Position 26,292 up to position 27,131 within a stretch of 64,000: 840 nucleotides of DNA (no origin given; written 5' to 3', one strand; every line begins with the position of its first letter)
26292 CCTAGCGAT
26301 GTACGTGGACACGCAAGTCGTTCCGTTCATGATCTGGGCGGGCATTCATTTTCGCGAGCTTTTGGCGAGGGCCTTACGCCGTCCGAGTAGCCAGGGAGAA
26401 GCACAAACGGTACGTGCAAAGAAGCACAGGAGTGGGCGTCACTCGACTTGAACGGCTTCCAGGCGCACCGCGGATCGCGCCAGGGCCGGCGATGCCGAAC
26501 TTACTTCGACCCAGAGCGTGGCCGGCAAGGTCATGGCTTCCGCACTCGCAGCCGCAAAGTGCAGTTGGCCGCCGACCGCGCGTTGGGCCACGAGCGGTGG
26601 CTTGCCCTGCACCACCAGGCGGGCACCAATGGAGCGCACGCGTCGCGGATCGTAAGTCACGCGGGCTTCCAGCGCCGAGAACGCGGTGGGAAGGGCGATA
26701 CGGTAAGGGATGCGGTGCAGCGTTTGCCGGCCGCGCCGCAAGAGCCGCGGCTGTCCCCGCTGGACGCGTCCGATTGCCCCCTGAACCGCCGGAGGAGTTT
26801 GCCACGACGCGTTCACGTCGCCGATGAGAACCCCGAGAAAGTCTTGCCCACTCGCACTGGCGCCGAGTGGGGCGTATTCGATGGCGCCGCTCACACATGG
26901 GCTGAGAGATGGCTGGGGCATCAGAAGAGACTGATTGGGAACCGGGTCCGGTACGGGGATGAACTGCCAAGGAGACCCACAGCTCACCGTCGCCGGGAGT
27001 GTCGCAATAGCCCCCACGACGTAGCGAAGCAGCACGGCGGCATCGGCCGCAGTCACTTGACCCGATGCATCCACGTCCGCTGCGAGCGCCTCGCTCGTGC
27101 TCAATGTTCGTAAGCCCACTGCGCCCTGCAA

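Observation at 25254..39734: Candidate undescribed surface-display system: minimal exosortase, a new CTERM-type tail, and non-cellulosomal cohesin/dockerin proteins on giant Pro/Thr stalks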

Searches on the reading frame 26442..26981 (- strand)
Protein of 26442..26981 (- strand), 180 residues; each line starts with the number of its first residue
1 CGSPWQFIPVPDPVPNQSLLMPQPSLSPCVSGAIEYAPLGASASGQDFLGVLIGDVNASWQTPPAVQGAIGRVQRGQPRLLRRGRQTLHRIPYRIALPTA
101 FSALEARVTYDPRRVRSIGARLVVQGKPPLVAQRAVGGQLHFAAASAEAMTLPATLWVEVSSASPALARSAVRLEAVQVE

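Call 29: search_solved_structures(query=A2, max_evalue=10, show_alignments=2)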
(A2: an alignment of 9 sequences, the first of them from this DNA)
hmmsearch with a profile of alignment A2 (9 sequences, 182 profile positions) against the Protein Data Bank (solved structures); distinct sequences matched with E-value up to 10: 3.
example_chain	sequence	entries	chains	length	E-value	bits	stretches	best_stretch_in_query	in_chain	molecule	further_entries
3l8q_A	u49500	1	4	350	0.29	14.1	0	72-121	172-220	Cellulosomal scaffoldin adaptor protein B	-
4rc1_A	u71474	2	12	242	1.2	12.1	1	4-62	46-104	UPF0264 protein MJ1099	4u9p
8aud_A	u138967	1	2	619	5.7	9.8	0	81-151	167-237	Cell wall-associated hydrolases (Invasion-associated proteins)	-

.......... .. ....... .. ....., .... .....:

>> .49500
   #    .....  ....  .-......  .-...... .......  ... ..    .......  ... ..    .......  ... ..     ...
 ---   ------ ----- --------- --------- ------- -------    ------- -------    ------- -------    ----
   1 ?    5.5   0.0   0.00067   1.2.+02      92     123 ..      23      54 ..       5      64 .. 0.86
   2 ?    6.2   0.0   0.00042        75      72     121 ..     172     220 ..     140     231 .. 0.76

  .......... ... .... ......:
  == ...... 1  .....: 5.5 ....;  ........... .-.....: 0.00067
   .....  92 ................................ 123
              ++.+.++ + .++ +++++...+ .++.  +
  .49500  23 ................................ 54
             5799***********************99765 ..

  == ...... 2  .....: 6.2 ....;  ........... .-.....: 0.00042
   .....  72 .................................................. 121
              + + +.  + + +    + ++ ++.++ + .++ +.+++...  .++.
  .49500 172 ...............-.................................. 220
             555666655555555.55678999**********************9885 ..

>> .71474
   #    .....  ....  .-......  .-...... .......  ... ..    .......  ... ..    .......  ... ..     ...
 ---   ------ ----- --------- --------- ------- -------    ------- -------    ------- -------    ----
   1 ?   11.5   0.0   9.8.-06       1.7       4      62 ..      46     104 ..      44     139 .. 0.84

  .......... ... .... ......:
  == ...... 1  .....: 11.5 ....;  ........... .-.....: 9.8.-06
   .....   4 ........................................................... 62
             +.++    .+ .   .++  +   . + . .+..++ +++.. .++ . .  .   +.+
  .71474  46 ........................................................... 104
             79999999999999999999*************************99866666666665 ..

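Call 62: search_protein_representatives(alignment_id=A5)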
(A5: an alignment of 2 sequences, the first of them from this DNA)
Query: 2 sequences, 200 profile positions. Proteins with E-value up to 0.001 (for the whole library): 383; up to 1e-10: 116; up to 1e-30: 4. The best 150 are listed.
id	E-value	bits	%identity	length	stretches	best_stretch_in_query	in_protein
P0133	2.3e-99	347.5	-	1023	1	1-200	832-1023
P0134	5.9e-35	137.3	-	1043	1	1-200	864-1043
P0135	1.9e-32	129.1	-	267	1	1-196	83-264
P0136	1.9e-31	125.9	-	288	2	1-200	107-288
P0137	2.6e-28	115.6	-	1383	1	1-197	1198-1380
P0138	4.1e-25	105.2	-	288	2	1-196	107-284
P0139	3.2e-22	95.7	-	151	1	1-142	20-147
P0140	1.6e-21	93.4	-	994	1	1-194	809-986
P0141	4.0e-21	92.2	-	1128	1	1-183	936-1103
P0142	1.1e-20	90.7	-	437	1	1-182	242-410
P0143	3.0e-20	89.3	-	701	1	1-197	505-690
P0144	3.6e-20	89.0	-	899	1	3-194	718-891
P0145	2.5e-19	86.3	-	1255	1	1-193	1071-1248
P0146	9.5e-19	84.4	-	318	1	1-196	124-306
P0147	1.0e-18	84.3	-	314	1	1-200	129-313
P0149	5.6e-18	81.9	-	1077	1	1-198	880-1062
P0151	2.3e-17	79.9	-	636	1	1-171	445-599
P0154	7.0e-17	78.3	-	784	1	1-171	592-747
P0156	1.2e-16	77.5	-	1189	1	1-199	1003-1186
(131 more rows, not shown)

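Call 63: search_protein_families(library=pfam, proteins=[P0134, P0140, P0141, P0143, P0145, P0149, P0136, P0151, P0156, P0154], max_evalue=0.001)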
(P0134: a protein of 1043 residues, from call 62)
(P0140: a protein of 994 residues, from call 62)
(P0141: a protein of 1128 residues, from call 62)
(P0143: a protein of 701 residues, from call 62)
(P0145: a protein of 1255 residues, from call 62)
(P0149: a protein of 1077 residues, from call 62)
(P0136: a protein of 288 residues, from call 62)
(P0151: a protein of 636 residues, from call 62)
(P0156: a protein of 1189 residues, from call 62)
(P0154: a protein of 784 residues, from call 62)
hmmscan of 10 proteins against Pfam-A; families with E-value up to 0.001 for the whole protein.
P0134 (1043 aa): 3 families
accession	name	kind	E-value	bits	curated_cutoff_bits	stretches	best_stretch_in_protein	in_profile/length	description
PF00404.24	Dockerin_1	-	5.9e-06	26.8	22.9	1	802-851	7-56/57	Dockerin type I domain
PF13715.12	CarbopepD_reg_2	-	1.8e-05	25.1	32.2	1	746-801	1-56/88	CarboxypepD_reg-like domain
PF00413.30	Peptidase_M10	-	0.00014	22.2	24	0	366-423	109-158/159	Matrixin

P0140 (994 aa): 2 families
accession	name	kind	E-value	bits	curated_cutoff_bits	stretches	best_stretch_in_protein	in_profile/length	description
PF00413.30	Peptidase_M10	-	7e-10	39.4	24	1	351-403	105-158/159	Matrixin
PF00404.24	Dockerin_1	-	7.9e-05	23.2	22.9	1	749-792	9-52/57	Dockerin type I domain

P0141 (1128 aa): 7 families
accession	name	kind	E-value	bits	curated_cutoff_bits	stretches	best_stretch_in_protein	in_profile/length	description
PF25021.1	TEN_NHL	-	3.1e-45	155.2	27.1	3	456-614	23-178/357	Teneurin NHL domain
PF01436.27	NHL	-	4e-37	124.8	20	3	172-198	1-27/28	NHL repeat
PF24684.1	Vgb_lyase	-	1.2e-08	34.6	50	0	117-206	97-172/290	Virginiamycin B lyase family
PF08450.18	SGL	-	1.1e-07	32.2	26.3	0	116-261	85-216/246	SMP-30/Gluconolactonase/LRE-like region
PF00963.24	Cohesin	-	1.4e-06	29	24.1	1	1021-1109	11-108/139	Cohesin domain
PF00404.24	Dockerin_1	-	3e-05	24.6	22.9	1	876-919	9-52/57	Dockerin type I domain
PF06739.17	SBBP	-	4.3e-05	23.8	20.5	0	518-536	11-29/38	Beta-propeller repeat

P0143 (701 aa): 0 families

P0145 (1255 aa): 2 families
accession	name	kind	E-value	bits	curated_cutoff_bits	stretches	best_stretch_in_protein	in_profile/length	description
PF00404.24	Dockerin_1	-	0.00013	22.6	22.9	1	1011-1056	9-54/57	Dockerin type I domain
PF19135.5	DUF5818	-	0.00095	19.1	27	0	154-196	11-53/57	Protein of unknown function (DUF5818)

P0149 (1077 aa): 8 families
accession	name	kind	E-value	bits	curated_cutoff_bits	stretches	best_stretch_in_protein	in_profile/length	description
PF25021.1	TEN_NHL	-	3.6e-65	220.7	27.1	6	522-573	129-178/357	Teneurin NHL domain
PF01436.27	NHL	-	4.5e-49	162.5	20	4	303-329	1-27/28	NHL repeat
PF24684.1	Vgb_lyase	-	5.2e-14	52.2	50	1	532-627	94-175/290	Virginiamycin B lyase family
PF08450.18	SGL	-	2.1e-10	41.1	26.3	0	491-569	147-218/246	SMP-30/Gluconolactonase/LRE-like region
PF13449.12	Phytase-like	-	4e-08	33.9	27.6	0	652-749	73-181/284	Esterase-like activity of phytase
PF22701.2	Mala_s_1-like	-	3.8e-05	24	27.5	0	541-619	94-168/195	Mal s 1 allergenic protein-like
PF00404.24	Dockerin_1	-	0.00013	22.5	22.9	1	821-863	10-52/57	Dockerin type I domain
PF06739.17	SBBP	-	0.00032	21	20.5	0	532-551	10-29/38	Beta-propeller repeat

P0136 (288 aa): 3 families
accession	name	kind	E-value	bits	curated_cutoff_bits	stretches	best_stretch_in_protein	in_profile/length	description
PF13620.12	CarboxypepD_reg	-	3.1e-05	24.7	32.3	1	2-36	15-53/82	Carboxypeptidase regulatory-like domain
PF00404.24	Dockerin_1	-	0.00012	22.6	22.9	1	48-94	10-56/57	Dockerin type I domain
PF13715.12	CarbopepD_reg_2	-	0.00062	20.2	32.2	0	2-36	15-49/88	CarboxypepD_reg-like domain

P0151 (636 aa): 8 families
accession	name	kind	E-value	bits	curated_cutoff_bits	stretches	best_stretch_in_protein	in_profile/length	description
PF24684.1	Vgb_lyase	-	9.7e-112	372.9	50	2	30-212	42-224/290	Virginiamycin B lyase family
PF08450.18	SGL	-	6.4e-13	49.3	26.3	0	257-305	188-235/246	SMP-30/Gluconolactonase/LRE-like region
PF01436.27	NHL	-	3.7e-10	39.7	20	0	86-99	3-16/28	NHL repeat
PF07494.17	Reg_prop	-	5.1e-09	35.7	20.4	0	47-59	9-21/24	Two component regulator propeller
PF25021.1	TEN_NHL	-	2.8e-07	30.3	27.1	0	44-76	32-62/357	Teneurin NHL domain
PF13449.12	Phytase-like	-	2e-06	28.4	27.6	0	131-170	72-110/284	Esterase-like activity of phytase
PF13620.12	CarboxypepD_reg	-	6.4e-05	23.7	32.3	1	325-380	1-58/82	Carboxypeptidase regulatory-like domain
PF00404.24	Dockerin_1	-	0.00044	20.8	22.9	1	386-428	10-52/57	Dockerin type I domain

P0156 (1189 aa): 11 families
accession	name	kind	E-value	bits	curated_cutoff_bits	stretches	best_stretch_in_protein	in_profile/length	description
PF25021.1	TEN_NHL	-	1.4e-59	202.3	27.1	6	530-580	130-178/357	Teneurin NHL domain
PF01436.27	NHL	-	4.1e-44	146.9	20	4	541-567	1-27/28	NHL repeat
PF08450.18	SGL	-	5.2e-14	52.9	26.3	1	499-574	148-216/246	SMP-30/Gluconolactonase/LRE-like region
PF24684.1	Vgb_lyase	-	1.4e-13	50.8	50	1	487-578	182-259/290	Virginiamycin B lyase family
PF13449.12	Phytase-like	-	3e-06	27.8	27.6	0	503-574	23-100/284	Esterase-like activity of phytase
PF22701.2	Mala_s_1-like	-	5.1e-06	26.8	27.5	0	542-625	88-167/195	Mal s 1 allergenic protein-like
PF06739.17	SBBP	-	5.2e-06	26.7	20.5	0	247-269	12-33/38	Beta-propeller repeat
PF00404.24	Dockerin_1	-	5.7e-06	26.9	22.9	1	943-988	9-54/57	Dockerin type I domain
PF06977.17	SdiA-regulated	-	5.1e-05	23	21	0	533-558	214-239/249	SdiA-regulated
PF20067.5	SSL_N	-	7.3e-05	23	18.9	0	722-738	26-42/46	Strictosidine synthase-like, N-terminal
PF05787.19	PhoX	-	9.8e-05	22.1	24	0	497-602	384-492/515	Alkaline phosphatase PhoX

P0154 (784 aa): 6 families
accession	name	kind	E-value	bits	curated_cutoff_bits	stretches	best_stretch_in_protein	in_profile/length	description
PF13688.12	Reprolysin_5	-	3.1e-27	96.5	27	1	221-389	6-193/196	Metallo-peptidase family M12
PF13582.12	Reprolysin_3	-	2.8e-22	80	22.4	1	241-364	3-123/123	Metallo-peptidase family M12B Reprolysin-like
PF13574.12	Reprolysin_2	-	1.9e-20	74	27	1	240-401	6-190/195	Metallo-peptidase family M12B Reprolysin-like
PF01421.25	Reprolysin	-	2.4e-19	70.6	20.8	1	221-400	4-184/200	Reprolysin (M12B) family zinc metalloprotease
PF13583.11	Reprolysin_4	-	1.8e-17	64.1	22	1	218-401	3-193/203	Metallo-peptidase family M12B Reprolysin-like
PF00404.24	Dockerin_1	-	0.00012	22.6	22.9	1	531-575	8-52/57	Dockerin type I domain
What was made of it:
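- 26439..27350 (-): Cassette of the protease: Ig-like (CarboxypepD_reg-like), dockerin (27018-27179), about 70-aa Cys/Trp module, divergent cohesin (last ~110 aa). Family member P0141 scores Pfam Cohesin 29 bits, above the cut-off (call 63).
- Cargo is diverse: matrixin, reprolysin, NHL and Vgb-lyase propellers (call 63).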

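Call 68: search_solved_structures(query=A8, max_evalue=10, show_alignments=2)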
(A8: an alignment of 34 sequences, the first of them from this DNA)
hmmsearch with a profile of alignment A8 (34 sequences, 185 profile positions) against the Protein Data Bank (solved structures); distinct sequences matched with E-value up to 10: 4.
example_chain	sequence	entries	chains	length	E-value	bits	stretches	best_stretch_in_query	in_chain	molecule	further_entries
2xdh_A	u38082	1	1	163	0.0071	19.4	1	76-174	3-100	COHESIN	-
4ums_A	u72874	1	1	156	0.029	17.4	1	78-147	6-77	CELLULOSOMAL ANCHORING SCAFFOLDIN B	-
3l8q_A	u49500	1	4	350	0.036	17.1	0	68-121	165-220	Cellulosomal scaffoldin adaptor protein B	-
10uw_A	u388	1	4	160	0.46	13.5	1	89-137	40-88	Cohesin domain number 1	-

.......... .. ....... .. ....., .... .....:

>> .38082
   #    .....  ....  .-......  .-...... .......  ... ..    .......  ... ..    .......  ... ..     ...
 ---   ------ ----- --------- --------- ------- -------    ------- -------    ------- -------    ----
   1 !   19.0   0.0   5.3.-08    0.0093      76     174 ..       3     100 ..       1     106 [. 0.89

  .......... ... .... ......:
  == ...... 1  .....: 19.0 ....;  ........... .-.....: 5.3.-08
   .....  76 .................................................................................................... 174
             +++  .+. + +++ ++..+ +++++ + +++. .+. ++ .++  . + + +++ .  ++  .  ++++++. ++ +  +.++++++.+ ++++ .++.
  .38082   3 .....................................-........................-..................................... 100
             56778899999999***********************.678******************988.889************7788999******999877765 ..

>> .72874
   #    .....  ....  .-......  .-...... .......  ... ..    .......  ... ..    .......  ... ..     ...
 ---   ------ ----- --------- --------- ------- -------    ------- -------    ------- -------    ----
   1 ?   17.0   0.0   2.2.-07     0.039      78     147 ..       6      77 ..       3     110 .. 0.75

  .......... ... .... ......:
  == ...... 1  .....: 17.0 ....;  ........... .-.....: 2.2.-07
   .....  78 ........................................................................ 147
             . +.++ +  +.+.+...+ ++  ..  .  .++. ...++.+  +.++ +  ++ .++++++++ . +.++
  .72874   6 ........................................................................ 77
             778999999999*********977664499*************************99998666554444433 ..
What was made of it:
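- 26439..27350 (-): Profile A8: all four PDB hits are cohesins, best 2xdh E=0.007 (call 68).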

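Call 69: search_protein_families(library=pfam, alignment_id=A8, max_evalue=0.01)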
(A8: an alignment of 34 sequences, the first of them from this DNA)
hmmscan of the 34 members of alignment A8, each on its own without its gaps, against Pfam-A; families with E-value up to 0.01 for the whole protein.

A. member 1, seq(180 aa): 0 families

B. families by the number of members that match (of 34 scanned): 2 families
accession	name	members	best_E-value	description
PF00963.24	Cohesin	3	2e-06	Cohesin domain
PF11974.14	bMG3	1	0.0068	Bacterial alpha-2-macroglobulin MG3 domain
